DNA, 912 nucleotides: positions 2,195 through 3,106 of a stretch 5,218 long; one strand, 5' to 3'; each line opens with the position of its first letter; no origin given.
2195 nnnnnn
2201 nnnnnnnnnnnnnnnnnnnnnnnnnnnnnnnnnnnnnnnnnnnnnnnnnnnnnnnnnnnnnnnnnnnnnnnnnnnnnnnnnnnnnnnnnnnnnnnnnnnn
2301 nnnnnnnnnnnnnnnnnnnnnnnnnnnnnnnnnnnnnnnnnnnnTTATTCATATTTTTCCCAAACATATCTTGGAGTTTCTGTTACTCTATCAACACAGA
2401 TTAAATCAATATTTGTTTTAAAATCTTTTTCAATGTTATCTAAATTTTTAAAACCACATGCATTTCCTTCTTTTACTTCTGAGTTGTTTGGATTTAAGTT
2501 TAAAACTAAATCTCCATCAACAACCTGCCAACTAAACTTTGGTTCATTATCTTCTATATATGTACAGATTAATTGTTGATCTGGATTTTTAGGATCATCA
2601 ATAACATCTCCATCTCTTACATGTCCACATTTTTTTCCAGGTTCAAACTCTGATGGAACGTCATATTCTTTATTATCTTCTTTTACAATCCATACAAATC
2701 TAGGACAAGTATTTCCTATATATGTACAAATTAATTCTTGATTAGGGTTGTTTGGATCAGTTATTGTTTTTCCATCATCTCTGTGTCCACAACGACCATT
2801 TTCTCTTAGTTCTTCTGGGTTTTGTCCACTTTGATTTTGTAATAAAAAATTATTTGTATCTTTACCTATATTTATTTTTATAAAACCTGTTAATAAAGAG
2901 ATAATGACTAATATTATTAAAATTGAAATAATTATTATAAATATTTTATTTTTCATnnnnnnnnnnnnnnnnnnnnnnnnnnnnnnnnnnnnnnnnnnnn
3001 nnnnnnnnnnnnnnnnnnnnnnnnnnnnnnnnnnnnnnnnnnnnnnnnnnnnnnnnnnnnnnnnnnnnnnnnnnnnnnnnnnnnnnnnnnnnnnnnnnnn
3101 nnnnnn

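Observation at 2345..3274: Unrecognised two-cysteine repeat domain in 1 and 3 copies in two adjacent membrane-anchored small proteins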

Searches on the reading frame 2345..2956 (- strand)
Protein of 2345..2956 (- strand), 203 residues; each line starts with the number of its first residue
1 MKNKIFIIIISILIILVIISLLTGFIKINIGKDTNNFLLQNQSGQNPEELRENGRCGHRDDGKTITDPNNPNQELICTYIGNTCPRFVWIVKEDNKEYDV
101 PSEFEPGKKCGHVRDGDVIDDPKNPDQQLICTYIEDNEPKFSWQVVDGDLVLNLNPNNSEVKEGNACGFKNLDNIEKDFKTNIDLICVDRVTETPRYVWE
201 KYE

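Call 3: search_protein_families(library=pfam, proteins=[window:2345-2956:-], max_evalue=1)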
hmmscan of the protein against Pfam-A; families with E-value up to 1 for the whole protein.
window:2345-2956:- (203 aa): 2 families
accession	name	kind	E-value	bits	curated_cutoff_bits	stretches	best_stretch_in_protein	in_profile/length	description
PF11337.13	DUF3139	-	0.21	12.6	27.3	1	4-37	2-33/83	Protein of unknown function (DUF3139)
PF12911.12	OppC_N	-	0.29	11.5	23.9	1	2-26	12-36/53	N-terminal TM domain of oligopeptide transport permease C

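Call 6: find_homologous_proteins(query=window:2345-2956:-, max_evalue=10)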
Query window:2345-2956:- (203 aa): 3 proteins with E <= 10 among 162 candidates.
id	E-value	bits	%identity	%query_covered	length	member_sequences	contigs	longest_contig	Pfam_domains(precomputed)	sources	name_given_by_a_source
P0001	4.7e-135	466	100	100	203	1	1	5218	-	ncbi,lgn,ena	-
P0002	2.9e-68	248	57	88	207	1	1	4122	-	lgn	-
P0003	3.8e-62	228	54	99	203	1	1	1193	-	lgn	-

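Call 8: find_encoding_contigs(protein=P0002, flank=10000)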
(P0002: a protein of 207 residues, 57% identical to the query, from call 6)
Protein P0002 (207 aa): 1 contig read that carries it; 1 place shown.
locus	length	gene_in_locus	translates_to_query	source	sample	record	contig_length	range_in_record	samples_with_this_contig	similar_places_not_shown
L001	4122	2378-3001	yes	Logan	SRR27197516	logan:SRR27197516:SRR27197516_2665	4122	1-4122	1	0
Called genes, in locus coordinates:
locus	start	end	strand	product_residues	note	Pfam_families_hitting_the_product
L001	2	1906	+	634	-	?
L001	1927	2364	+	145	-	-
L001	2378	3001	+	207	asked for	-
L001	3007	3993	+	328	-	PF03773:ArsP_1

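Call 9: find_encoding_contigs(protein=P0003, flank=10000)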
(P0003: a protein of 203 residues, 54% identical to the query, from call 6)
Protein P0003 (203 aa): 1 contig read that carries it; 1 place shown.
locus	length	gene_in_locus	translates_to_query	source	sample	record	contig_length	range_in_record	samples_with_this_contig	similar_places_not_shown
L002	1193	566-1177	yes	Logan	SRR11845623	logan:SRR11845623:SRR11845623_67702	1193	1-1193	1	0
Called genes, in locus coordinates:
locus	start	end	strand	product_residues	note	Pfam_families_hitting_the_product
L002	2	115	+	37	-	?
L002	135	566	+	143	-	-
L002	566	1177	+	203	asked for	-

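Call 23: find_related_loci(query=A2, collection=genome_contigs, flank=10000)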
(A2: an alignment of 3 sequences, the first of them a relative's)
Query A2 (203 aa) in genome_contigs; peptide patterns used: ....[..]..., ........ (x = any residue, [..] = any of these).
162 stretches matched a pattern, but none encodes a relative of the query by tblastn (E <= 1e-3).

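Call 31: search_solved_structures(query=A2, max_evalue=10)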
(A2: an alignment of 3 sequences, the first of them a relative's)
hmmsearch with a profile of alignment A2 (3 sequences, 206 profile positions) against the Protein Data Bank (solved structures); distinct sequences matched with E-value up to 10: 3.
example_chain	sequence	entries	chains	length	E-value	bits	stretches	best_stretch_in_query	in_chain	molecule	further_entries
4lru_A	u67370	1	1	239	0.45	13.4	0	132-168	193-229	Glyoxalase III (glutathione-independent)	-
3eoy_G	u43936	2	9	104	0.79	12.6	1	72-103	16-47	Junctional adhesion molecule A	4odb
1f97_A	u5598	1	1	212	0.91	12.4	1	70-99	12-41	JUNCTION ADHESION MOLECULE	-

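Call 32: predict_structure(alignment_id=A2)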
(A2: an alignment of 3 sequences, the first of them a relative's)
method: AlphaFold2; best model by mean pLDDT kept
length: 203 residues; sequences in the alignment: 3
mean_pLDDT: 40.6   pTM: 0.22
mean pLDDT of the five models: 40.6, 38.4, 38.0, 36.6, 36.2
residues with pLDDT >= 90: 3; 70-90: 17; 50-70: 13; < 50: 170
segments of 3 or more residues with pLDDT < 50: 26-187, 193-197
pLDDT, mean of each block of 10 residues (from residue 1): 80 85 54 29 26 30 40 33 25 28 25 25 36 37 45 42 39 38 44 51 46
secondary structure, 60 per line:
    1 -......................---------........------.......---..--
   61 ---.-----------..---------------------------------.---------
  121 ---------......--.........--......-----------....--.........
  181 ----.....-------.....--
elements in order: H2-23 H33-40 H47-53 E130-135 E138-146 E149-154 E166-169 H172-180 E185-189 E197-201

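Call 36: find_related_loci(query=A2, collection=metagenome_contigs, flank=10000)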
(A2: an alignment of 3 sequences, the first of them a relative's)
Query A2 (203 aa) in metagenome_contigs; peptide patterns used: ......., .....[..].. (x = any residue, [..] = any of these).
600 stretches matched a pattern, but none encodes a relative of the query by tblastn (E <= 1e-3).

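Call 39: search_protein_families(library=ncbifam, proteins=[L001:3007-3990:+, window:2345-2956:-], max_evalue=1)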
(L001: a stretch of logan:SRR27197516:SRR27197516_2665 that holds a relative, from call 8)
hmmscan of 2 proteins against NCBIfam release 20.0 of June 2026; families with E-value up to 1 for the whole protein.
L001:3007-3990:+ (328 aa): 2 families
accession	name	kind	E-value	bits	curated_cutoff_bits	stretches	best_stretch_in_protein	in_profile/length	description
NF033936.1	CuZnOut_SO0444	equivalog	5.4e-19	68.5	300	2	86-180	40-135/351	SO_0444 family Cu/Zn efflux transporter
NF040736.1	efflux_SaoE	equivalog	2.9e-14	53.1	325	1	65-327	28-297/352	efflux transporter SaoE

window:2345-2956:- (203 aa): 2 families
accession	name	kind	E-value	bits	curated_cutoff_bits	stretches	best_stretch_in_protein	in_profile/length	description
NF058608.1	CwrA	equivalog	0.22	12.1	75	1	8-46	4-42/68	cell wall inhibition responsive protein CwrA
NF008425.0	PRK11259.1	equivalog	0.29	10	257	1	82-129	236-283/377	N-methyl-L-tryptophan oxidase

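Call 40: find_related_loci(query=A4, collection=genome_contigs, flank=6000)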
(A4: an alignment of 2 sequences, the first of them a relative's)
Query A4 (328 aa) in genome_contigs; peptide patterns used: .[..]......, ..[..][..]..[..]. (x = any residue, [..] = any of these).
600 stretches matched a pattern (row limit reached: there are more); 1 encode a relative of the query (tblastn E <= 1e-3); 1 distinct loci.
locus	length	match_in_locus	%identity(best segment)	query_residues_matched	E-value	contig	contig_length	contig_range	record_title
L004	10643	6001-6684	23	100-328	2e-9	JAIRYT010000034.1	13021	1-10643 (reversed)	MAG: Treponema sp. isolate Gsp477_bin60 k119_4696660, whole genome shotgun sequence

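Call 47: find_encoding_contigs(protein=P0001, flank=10000)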
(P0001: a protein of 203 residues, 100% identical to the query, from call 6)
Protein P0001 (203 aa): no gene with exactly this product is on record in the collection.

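Call 71: search_protein_families(library=phrogs, proteins=[window:2345-2956:-, L001:1927-2361:+, L002:123-563:+], max_evalue=0.1)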
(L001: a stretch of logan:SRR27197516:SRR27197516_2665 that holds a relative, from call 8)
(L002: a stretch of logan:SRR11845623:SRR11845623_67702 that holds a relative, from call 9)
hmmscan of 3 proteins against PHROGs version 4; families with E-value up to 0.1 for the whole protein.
window:2345-2956:- (203 aa): 2 families
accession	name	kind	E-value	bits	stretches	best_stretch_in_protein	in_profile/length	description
phrog_3751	-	moron, auxiliary metabolic gene and host takeover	0.034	15.6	1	1-48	1-49/92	membrane protein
phrog_18059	-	unknown function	0.036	15.5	0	74-94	29-49/100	-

L001:1927-2361:+ (145 aa): 1 family
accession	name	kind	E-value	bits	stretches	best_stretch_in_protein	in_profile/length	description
phrog_806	-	unknown function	0.077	14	1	1-37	1-38/187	-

L002:123-563:+ (147 aa): 3 families
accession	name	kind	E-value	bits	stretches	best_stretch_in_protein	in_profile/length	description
phrog_739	-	lysis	0.00068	20.9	1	9-80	5-74/122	Rz-like spanin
phrog_1296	-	lysis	0.0018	19.2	1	8-66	5-63/93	holin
phrog_214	-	lysis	0.041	14.7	1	2-62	3-60/176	Rz-like spanin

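Call 85: find_encoding_contigs(protein=P0017, flank=10000)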
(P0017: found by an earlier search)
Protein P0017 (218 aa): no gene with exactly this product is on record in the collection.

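Call 90: search_dna_similar(query=window:2345-2956:-, collection=phages, mode=protein, max_evalue=0.01, max_rows=5)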
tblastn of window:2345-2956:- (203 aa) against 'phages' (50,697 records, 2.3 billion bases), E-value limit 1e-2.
No match.

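Call 91: search_dna_similar(query=window:2345-2956:-, collection=plasmids, mode=protein, max_evalue=0.01, max_rows=5)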
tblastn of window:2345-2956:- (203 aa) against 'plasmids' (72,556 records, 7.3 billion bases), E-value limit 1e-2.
No match.

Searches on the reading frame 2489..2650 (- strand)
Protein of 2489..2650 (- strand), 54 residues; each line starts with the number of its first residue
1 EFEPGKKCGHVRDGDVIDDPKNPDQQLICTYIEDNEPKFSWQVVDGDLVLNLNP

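Call 50: predict_structure(alignment_id=A6)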
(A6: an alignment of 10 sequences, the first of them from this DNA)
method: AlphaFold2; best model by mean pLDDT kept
length: 54 residues; sequences in the alignment: 10
mean_pLDDT: 78.4   pTM: 0.60
mean pLDDT of the five models: 78.4, 77.4, 72.3, 72.2, 71.8
residues with pLDDT >= 90: 6; 70-90: 37; 50-70: 4; < 50: 7
segments of 3 or more residues with pLDDT < 50: 50-54
pLDDT, mean of each block of 10 residues (from residue 1): 82 86 87 83 67 42
secondary structure, 60 per line:
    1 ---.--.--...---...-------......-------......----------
elements in order: E16-18 E26-31 E39-44

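Call 52: fold_search(model_id=the predicted structure, library=pdb)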
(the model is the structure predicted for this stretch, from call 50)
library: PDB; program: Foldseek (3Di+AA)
matches with E <= 10: 53; with E <= 0.001: 0
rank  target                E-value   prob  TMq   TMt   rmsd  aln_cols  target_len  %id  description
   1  3te5_B                2.0e+00  0.16  0.42  0.25   3.2        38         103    8  structure of the regulatory fragment of sacchromyces cerevisiae ampk in complex with NADH (released 2011-11-09)
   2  3t4n_B                2.6e+00  0.14  0.42  0.24   3.3        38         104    8  Structure of the regulatory fragment of Saccharomyces cerevisiae AMPK in complex with ADP (released 2011-11-09)
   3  4lrj_A                3.2e+00  0.08  0.32  0.13   7.1        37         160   16  Bacterial Effector NleH1 Kinase Domain with AMPPNP and Mg2+ (released 2014-01-22)
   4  2mfk_MODEL_1_A        3.4e+00  0.08  0.32  0.26   3.9        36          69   19  NMR solution structure of chitin-binding domain from dust mite group XII allergen Blo t 12 (released 2014-11-19)
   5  5ja8_A                3.9e+00  0.04  0.26  0.16   5.8        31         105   16  Crystal structure of the HigB2 toxin in complex with Nb2 (released 2017-04-05)
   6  2qlv_E                3.9e+00  0.03  0.29  0.15  10.0        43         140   12  Crystal structure of the heterotrimer core of the S. cerevisiae AMPK homolog SNF1 (released 2007-09-25)
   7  4lrk_A                4.1e+00  0.07  0.33  0.13   7.0        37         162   19  Bacterial Effector NleH2 Kinase Domain (released 2014-01-22)
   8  8s0p_A                4.4e+00  0.04  0.28  0.06   5.9        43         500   19  A fragment-based inhibitor of SHP2 (released 2024-03-20)
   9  5ja8_G                4.4e+00  0.03  0.25  0.15   5.7        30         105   17  Crystal structure of the HigB2 toxin in complex with Nb2 (released 2017-04-05)
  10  5ja8_C                4.4e+00  0.03  0.28  0.17   5.8        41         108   15  Crystal structure of the HigB2 toxin in complex with Nb2 (released 2017-04-05)
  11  5vy1_B                4.7e+00  0.09  0.34  0.12   3.2        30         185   17  Crystal structure of the extended Tudor domain from BmPAPI (released 2017-06-14)
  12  3zld_A                4.7e+00  0.06  0.31  0.07   4.1        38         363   16  Crystal structure of Toxoplasma gondii sporozoite AMA1 in complex with a 36 aa region of sporozoite RON2 (released 2013-08-28)
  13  4pkf_B                4.7e+00  0.02  0.22  0.19  11.2        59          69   12  Benzylsuccinate synthase alpha-beta-gamma complex (released 2014-07-02)
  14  8rzy_B                5.0e+00  0.04  0.29  0.05   6.1        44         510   20  A fragment-based inhibitor of SHP2 (released 2024-03-20)
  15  5ygb                  5.4e+00  0.08  0.34  0.10   3.7        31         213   22  Crystal structure of drosophila melanogaster Papi extended Tudor domain mutant - D287A (released 2018-03-14)
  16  4z4a_A                5.7e+00  0.06  0.30  0.23   3.5        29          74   10  Avirulence protein 4 (Avr4) from Pseudocercospora fuligena (released 2016-06-29)
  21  4z4a_B                6.5e+00  0.04  0.29  0.23   5.0        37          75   14  Avirulence protein 4 (Avr4) from Pseudocercospora fuligena (released 2016-06-29)
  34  3mql                  8.0e+00  0.02  0.27  0.11   4.2        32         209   16  Crystal structure of the fibronectin 6FnI1-2FnII7FnI fragment (released 2010-08-25)
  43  1fbr                  9.1e+00  0.02  0.32  0.23   5.1        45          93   13  FOURTH AND FIFTH FIBRONECTIN TYPE I MODULE PAIR (released 1995-10-15)
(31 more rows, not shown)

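Call 57: fold_search(model_id=the predicted structure, library=viral)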
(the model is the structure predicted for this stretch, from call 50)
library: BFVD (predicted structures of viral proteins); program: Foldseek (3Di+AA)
matches with E <= 10: 226; with E <= 0.001: 0
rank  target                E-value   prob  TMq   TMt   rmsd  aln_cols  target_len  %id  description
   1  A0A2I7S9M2            7.4e-01  0.51  0.40  0.22   2.6        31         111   29  (no name in the UniProt tables at hand)
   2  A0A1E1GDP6            1.0e+00  0.33  0.45  0.07   9.3        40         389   20  (no name in the UniProt tables at hand)
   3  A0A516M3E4            1.0e+00  0.12  0.31  0.05   8.4        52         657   10  (no name in the UniProt tables at hand)
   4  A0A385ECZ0            1.1e+00  0.20  0.39  0.02   4.0        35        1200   17  PE-PGRS family protein [Caulobacter phage CcrPW]
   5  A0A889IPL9            1.1e+00  0.18  0.38  0.21   3.3        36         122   19  (no name in the UniProt tables at hand)
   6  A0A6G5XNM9            1.2e+00  0.23  0.41  0.08  10.1        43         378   19  (no name in the UniProt tables at hand)
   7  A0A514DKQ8            1.3e+00  0.09  0.33  0.05   6.8        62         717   18  Minor tail protein [Escherichia phage vB_EcoS_PHB17]
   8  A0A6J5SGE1            1.4e+00  0.12  0.32  0.11  10.6        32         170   12  Uncharacterized protein [uncultured Caudovirales phage]
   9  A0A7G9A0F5            1.5e+00  0.41  0.55  0.46   4.2        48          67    6  Uncharacterized protein [Microbacterium phage Stormbreaker]
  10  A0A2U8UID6            1.5e+00  0.14  0.39  0.29   6.8        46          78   17  (no name in the UniProt tables at hand)
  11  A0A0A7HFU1            1.5e+00  0.09  0.28  0.23   7.4        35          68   28  Uncharacterized protein [Escherichia phage vB_EcoM_VR25]
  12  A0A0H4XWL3            1.5e+00  0.02  0.16  0.06  11.6        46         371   17  I6-like protein [Salmon gill poxvirus]
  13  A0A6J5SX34            1.8e+00  0.16  0.40  0.12   5.0        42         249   14  Metallopeptidase domain containing protein [uncultured Caudovirales phage]
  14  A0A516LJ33            2.0e+00  0.09  0.31  0.10   7.9        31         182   16  (no name in the UniProt tables at hand)
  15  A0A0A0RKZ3            2.1e+00  0.16  0.42  0.22   6.6        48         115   12  Uncharacterized protein [Streptomyces phage Jay2Jay]
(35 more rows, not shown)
